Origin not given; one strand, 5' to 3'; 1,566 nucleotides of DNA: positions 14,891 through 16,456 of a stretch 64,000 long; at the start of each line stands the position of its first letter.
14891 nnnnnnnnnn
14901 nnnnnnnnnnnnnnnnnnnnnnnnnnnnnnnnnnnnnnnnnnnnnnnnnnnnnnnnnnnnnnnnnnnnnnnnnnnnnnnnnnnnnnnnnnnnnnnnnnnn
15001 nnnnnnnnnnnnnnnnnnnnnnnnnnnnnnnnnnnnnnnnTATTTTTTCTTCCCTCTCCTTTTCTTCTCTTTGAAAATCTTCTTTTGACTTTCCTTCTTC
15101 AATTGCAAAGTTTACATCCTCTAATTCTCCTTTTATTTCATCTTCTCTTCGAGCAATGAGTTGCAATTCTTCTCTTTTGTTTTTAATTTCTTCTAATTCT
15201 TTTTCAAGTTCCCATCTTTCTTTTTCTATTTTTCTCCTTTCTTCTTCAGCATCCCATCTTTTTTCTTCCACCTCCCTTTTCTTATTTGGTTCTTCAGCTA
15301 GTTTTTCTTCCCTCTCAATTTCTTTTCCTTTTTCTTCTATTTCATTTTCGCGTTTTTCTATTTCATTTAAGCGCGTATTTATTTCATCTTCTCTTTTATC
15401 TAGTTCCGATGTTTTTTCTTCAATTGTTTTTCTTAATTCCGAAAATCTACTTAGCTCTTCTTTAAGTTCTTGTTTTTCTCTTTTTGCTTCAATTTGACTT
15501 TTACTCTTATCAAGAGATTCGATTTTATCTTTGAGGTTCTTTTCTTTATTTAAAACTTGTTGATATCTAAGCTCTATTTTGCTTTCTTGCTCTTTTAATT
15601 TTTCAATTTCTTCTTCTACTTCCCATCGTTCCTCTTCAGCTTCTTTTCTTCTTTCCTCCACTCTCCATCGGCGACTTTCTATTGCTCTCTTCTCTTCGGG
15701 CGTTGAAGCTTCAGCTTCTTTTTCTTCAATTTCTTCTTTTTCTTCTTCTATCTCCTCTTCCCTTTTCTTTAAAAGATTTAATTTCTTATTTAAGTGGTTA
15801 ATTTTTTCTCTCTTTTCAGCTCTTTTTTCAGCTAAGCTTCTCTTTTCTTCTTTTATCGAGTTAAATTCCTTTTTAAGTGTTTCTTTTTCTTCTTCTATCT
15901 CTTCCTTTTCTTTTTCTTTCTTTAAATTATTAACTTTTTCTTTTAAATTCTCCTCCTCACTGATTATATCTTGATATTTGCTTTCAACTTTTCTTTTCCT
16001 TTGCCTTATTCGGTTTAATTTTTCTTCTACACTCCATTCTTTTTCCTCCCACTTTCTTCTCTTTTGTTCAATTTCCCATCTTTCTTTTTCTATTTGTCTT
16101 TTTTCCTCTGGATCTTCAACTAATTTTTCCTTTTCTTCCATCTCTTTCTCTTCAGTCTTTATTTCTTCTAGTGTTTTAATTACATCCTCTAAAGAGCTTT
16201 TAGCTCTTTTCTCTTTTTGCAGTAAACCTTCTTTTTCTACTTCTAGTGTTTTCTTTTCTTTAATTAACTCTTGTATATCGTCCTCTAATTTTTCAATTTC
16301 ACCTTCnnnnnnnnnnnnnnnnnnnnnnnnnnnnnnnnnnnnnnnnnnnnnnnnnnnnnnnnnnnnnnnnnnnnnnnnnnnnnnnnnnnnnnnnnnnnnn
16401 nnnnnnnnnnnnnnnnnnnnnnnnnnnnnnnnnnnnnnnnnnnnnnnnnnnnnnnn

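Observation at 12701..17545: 1614-aa bitopic protein: six ~135-aa coiled-coil modules with a paired RW motif, TM helix, extracellular SH3b-like domain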

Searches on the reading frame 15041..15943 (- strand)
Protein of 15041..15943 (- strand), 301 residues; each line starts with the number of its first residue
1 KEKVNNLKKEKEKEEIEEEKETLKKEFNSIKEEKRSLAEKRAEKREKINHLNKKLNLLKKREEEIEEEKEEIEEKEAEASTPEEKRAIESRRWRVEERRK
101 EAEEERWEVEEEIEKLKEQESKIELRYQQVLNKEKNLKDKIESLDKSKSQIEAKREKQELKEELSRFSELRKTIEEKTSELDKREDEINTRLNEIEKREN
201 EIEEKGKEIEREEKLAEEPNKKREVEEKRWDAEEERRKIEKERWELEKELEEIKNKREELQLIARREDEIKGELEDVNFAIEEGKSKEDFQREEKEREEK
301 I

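Call 37: predict_structure(alignment_id=A2)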
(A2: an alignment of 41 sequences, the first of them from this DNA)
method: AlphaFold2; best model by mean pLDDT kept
length: 301 residues; sequences in the alignment: 41
mean_pLDDT: 94.7   pTM: 0.68
mean pLDDT of the five models: 94.7, 94.6, 93.3, 91.2, 90.9
residues with pLDDT >= 90: 272; 70-90: 29; 50-70: 0; < 50: 0
segments of 3 or more residues with pLDDT < 50: none
pLDDT, mean of each block of 10 residues (from residue 1): 88 96 97 98 98 98 97 95 95 97 98 98 98 98 94 93 93 93 97 97 96 93 95 97 98 96 93 92 82 83 78
secondary structure, 60 per line:
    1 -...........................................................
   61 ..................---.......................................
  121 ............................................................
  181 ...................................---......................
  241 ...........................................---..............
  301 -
elements in order: H2-78 H82-215 H219-283 H287-300

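Call 40: fold_search(model_id=the predicted structure, library=pdb)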
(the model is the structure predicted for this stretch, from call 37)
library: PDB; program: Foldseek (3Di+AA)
matches with E <= 10: 242; with E <= 0.001: 0
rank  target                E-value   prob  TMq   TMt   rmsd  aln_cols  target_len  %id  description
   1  2v0o_C                4.1e-01  0.44  0.22  0.24  30.1       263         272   12  FCHO2 F-BAR domain (released 2007-06-26)
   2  8i7r_F2               5.1e-01  0.23  0.22  0.17  43.5       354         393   12  In situ structure of axonemal doublet microtubules in mouse sperm with 48-nm repeat (released 2023-10-11)
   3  9a65_B                5.4e-01  0.25  0.21  0.10  35.9       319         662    8  Integrative model of YVAQ-MCPB by crosslinking MS and deep learning (released 2024-09-18)
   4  8otz_BR               5.6e-01  0.28  0.25  0.19  31.6       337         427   13  48-nm repeat of the native axonemal doublet microtubule from bovine sperm (released 2023-11-22)
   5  8iyj_U6               6.6e-01  0.15  0.19  0.15  43.3       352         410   12  Cryo-EM structure of the 48-nm repeat doublet microtubule from mouse sperm (released 2023-07-05)
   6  2v0o_A                7.3e-01  0.35  0.23  0.25  30.0       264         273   12  FCHO2 F-BAR domain (released 2007-06-26)
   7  8otz_BP               9.5e-01  0.20  0.26  0.21  34.5       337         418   14  48-nm repeat of the native axonemal doublet microtubule from bovine sperm (released 2023-11-22)
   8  8to0_g                1.1e+00  0.35  0.31  0.25  34.7       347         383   12  48-nm repeating structure of doublets from mouse sperm flagella (released 2023-11-01)
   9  8otz_Ct               1.1e+00  0.14  0.22  0.18  39.0       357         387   13  48-nm repeat of the native axonemal doublet microtubule from bovine sperm (released 2023-11-22)
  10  2v0o_B                1.2e+00  0.23  0.22  0.24  30.0       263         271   12  FCHO2 F-BAR domain (released 2007-06-26)
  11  8iyj_A1               1.2e+00  0.16  0.23  0.20  41.0       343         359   12  Cryo-EM structure of the 48-nm repeat doublet microtubule from mouse sperm (released 2023-07-05)
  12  8iyj_A2               1.2e+00  0.33  0.30  0.24  41.8       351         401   10  Cryo-EM structure of the 48-nm repeat doublet microtubule from mouse sperm (released 2023-07-05)
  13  9a65_A                1.3e+00  0.28  0.26  0.17  27.3       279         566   10  Integrative model of YVAQ-MCPB by crosslinking MS and deep learning (released 2024-09-18)
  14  9cpc_3F               1.3e+00  0.15  0.24  0.18  40.5       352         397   12  Atomic model of porcine brain ventricles cilia doublet microtubule (48-nm periodicity) (released 2024-10-23)
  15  7rro_B3               1.4e+00  0.30  0.31  0.25  38.5       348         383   12  Structure of the 48-nm repeat doublet microtubule from bovine tracheal cilia (released 2021-10-27)
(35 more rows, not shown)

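Call 59: search_protein_families(library=pfam, alignment_id=A2, max_evalue=0.1)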
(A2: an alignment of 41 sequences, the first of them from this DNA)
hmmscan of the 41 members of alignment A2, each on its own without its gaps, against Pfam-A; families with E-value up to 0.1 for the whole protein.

A. member 1, seq(301 aa): 0 families

B. families by the number of members that match (of 41 scanned): 25 families
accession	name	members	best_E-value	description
PF17095.10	CAMSAP_CC1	2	0.0013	Spectrin-binding region of Ca2+-Calmodulin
PF24319.2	DUF7491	2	0.002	Coiled-coil region of unknown function (DUF7491)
PF25014.1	NET2A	1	0.0015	NET2A-like domain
PF05650.16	DUF802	1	0.0016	Domain of unknown function (DUF802)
PF23824.1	DUF7194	1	0.002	Family of unknown function (DUF7194)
PF10473.14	CENP-F_leu_zip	1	0.0044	Leucine-rich repeats of kinetochore protein Cenp-F/LEK1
PF10224.14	DUF2205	1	0.0079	Short coiled-coil protein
PF04136.21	COG3_N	1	0.019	Conserved oligomeric Golgi complex subunit 3, N-terminal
PF25802.1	WWC1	1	0.021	WWC1-like, helical hairpin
PF02403.27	Seryl_tRNA_N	1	0.024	Seryl-tRNA synthetase N-terminal domain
PF20492.3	ERM_helical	1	0.028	Ezrin/radixin/moesin, alpha-helical domain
PF05667.16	CCDC22_CC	1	0.029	CCDC22 protein coiled-coil region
PF04513.17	Baculo_PEP_C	1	0.029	Baculovirus polyhedron envelope protein, PEP, C terminus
PF06156.18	YabA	1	0.03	Initiation control protein YabA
PF09763.15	Sec3_CC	1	0.03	Exocyst complex component Sec3, coiled-coil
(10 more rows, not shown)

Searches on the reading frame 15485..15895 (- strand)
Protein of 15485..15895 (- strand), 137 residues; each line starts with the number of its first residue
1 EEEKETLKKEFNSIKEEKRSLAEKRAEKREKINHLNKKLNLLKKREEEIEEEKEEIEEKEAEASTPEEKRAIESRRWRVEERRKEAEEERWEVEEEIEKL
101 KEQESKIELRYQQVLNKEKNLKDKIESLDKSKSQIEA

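Call 25: search_protein_representatives(alignment_id=A1)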
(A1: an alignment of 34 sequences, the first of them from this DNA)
Query: 34 sequences, 137 profile positions. Proteins with E-value up to 0.001 (for the whole library): 519; up to 1e-10: 423; up to 1e-30: 89. The best 150 are listed.
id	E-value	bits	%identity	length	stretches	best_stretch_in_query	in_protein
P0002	5.7e-58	210.7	-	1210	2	2-132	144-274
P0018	4.7e-54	198.0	-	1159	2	1-136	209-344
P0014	2.3e-52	192.5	-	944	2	2-134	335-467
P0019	1.5e-50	186.7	-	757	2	3-134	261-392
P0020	3.7e-50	185.4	-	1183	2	2-136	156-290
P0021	5.6e-50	184.8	-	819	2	2-136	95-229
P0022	9.8e-50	184.0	-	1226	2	1-136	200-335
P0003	1.1e-49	183.9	-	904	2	1-135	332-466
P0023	7.5e-49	181.1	-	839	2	1-135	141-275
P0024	1.1e-48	180.6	-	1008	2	1-135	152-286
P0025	2.3e-48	179.5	-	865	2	1-133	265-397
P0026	3.0e-48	179.2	-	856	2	3-135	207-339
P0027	1.6e-47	176.8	-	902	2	2-136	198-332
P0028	2.4e-47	176.3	-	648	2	1-135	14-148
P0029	1.4e-46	173.8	-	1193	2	2-133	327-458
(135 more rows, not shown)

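Call 58: search_solved_structures(query=A1, max_evalue=1)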
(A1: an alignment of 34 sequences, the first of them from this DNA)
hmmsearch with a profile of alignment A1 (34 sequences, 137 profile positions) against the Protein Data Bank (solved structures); distinct sequences matched with E-value up to 1: 23.
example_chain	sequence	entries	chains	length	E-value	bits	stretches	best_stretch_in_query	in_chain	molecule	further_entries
7zol_A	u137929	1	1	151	0.001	21.9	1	46-127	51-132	TPR-CHAT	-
2wpr_A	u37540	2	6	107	0.011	18.6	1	78-133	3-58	TRIMERIC AUTOTRANSPORTER ADHESIN FRAGMENT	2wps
7zoq_A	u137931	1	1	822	0.017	18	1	48-127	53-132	TPR-CHAT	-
1l8d_A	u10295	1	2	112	0.019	17.9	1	8-52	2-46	DNA double-strand break repair rad50 ATPase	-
2zdi_A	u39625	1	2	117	0.03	17.2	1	21-60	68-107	Prefoldin subunit beta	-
4c7n_B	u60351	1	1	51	0.088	15.7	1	93-133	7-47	SYNTHETIC ALPHA-HELIX, IM10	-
6pf2_A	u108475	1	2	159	0.09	15.7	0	10-66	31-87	Myosin, heavy polypeptide 7, cardiac muscle, beta variant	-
6b3o_A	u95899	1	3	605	0.09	15.6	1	7-58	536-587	Spike glycoprotein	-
6zff_A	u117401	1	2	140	0.1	15.5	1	4-52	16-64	DNA double-strand break repair Rad50 ATPase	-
5app_A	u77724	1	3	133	0.12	15.2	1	52-131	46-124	General control protein GCN4,GENERAL CONTROL PROTEIN GCN4, OUTER MEMBRANE PROTEIN 100,Gene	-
3vyi_A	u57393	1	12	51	0.15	15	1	94-135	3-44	Voltage-gated hydrogen channel 1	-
8a3k_UNK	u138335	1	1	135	0.17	14.7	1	2-129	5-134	sc-apCC-4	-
2zqm_A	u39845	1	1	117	0.23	14.3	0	95-131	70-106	Prefoldin beta subunit 1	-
2efr_A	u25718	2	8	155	0.24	14.3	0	92-132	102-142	General control protein GCN4 and Tropomyosin 1 alpha chain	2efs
7e1t_C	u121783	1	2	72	0.24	14.3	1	4-64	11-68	Isoform 2 of Nuclear distribution protein nudE homolog 1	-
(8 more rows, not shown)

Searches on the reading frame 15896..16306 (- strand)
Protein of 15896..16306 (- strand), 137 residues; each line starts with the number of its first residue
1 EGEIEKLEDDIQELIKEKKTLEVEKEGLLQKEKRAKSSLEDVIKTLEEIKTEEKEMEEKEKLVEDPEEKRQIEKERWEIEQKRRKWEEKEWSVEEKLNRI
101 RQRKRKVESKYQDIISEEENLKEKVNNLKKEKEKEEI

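Call 47: find_related_loci(query=A4, collection=genome_contigs, flank=6000)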
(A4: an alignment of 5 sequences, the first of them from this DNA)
Query A4 (137 aa) in genome_contigs; peptide patterns used: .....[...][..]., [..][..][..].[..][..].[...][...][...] (x = any residue, [..] = any of these).
498 stretches matched a pattern; 42 encode a relative of the query (tblastn E <= 1e-3); 42 distinct loci.
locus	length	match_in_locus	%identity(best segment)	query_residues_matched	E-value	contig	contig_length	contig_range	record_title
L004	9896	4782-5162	65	4-130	1e-38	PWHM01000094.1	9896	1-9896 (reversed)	MAG: Candidatus Nealsonbacteria bacterium isolate T1Sed10_127 T1-Sed10-C7944, whole genome shotgun sequence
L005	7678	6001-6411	58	1-137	5e-35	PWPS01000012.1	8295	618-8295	MAG: Candidatus Nealsonbacteria bacterium isolate CSSed10_436R1 CS-Sed10-C25009, whole genome shotgun sequence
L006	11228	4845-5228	58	1-128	5e-34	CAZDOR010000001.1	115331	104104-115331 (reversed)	MAG TPA_asm: uncultured Candidatus Saccharibacteria bacterium isolate binchicken_co32_343 genome assembly, contig: NODE_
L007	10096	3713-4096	70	1-128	4e-33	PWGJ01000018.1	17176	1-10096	MAG: Candidatus Nealsonbacteria bacterium isolate T1Sed10_186 T1-Sed10-C3062, whole genome shotgun sequence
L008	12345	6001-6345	37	7-121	5e-12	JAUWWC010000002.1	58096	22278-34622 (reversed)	MAG: Candidatus Nealsonbacteria bacterium isolate CSMAG_2648 CSMAG_2648_k127_340283_length_58096_cov_25.4184, whole geno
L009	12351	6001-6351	36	5-121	1e-11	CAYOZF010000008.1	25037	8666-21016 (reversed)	MAG TPA_asm: uncultured Candidatus Saccharibacteria bacterium isolate binchicken_co34_539 genome assembly, contig: NODE_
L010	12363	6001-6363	37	6-122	4e-10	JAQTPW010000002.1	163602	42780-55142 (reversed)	MAG: Candidatus Paceibacterota bacterium isolate STB_125 NODE_220_length_163602_cov_4.605236_Sandtown_B, whole genome sh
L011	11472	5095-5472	33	5-130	5e-10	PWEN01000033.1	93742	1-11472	MAG: Candidatus Nealsonbacteria bacterium isolate T1Sed10_78 T1-Sed10-C78, whole genome shotgun sequence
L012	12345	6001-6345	37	17-131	5e-10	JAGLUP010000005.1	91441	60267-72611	MAG: Candidatus Parcubacteria bacterium isolate RS_11_37 ZL20.bin.37.fa_5, whole genome shotgun sequence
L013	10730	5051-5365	39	18-122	2e-9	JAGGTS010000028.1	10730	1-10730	MAG: bacterium isolate AUK054 PB_MBMC_008_c_000000000005, whole genome shotgun sequence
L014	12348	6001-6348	40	14-129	5e-9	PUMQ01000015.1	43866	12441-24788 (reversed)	MAG: Candidatus Nealsonbacteria bacterium isolate B1Sed10_223R1 B1-Sed10-C519, whole genome shotgun sequence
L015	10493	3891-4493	38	21-125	1e-8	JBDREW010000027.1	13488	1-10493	MAG: Candidatus Nealsonbacteria bacterium isolate MEGAHIT-group-1.334 k141_6433519, whole genome shotgun sequence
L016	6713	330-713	32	7-134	4e-8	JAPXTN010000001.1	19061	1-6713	MAG: bacterium isolate binned_ad_9.5 NODE_3619_length_19061_cov_1.489120, whole genome shotgun sequence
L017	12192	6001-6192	38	62-125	4e-8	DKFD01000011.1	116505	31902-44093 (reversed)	MAG TPA_asm: Patescibacteria group bacterium UBA6805 UBA6805_contig_1963, whole genome shotgun sequence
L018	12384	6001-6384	31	7-134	5e-8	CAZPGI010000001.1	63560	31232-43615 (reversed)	MAG TPA_asm: uncultured Candidatus Saccharibacteria bacterium isolate binchicken_co20_191 genome assembly, contig: NODE_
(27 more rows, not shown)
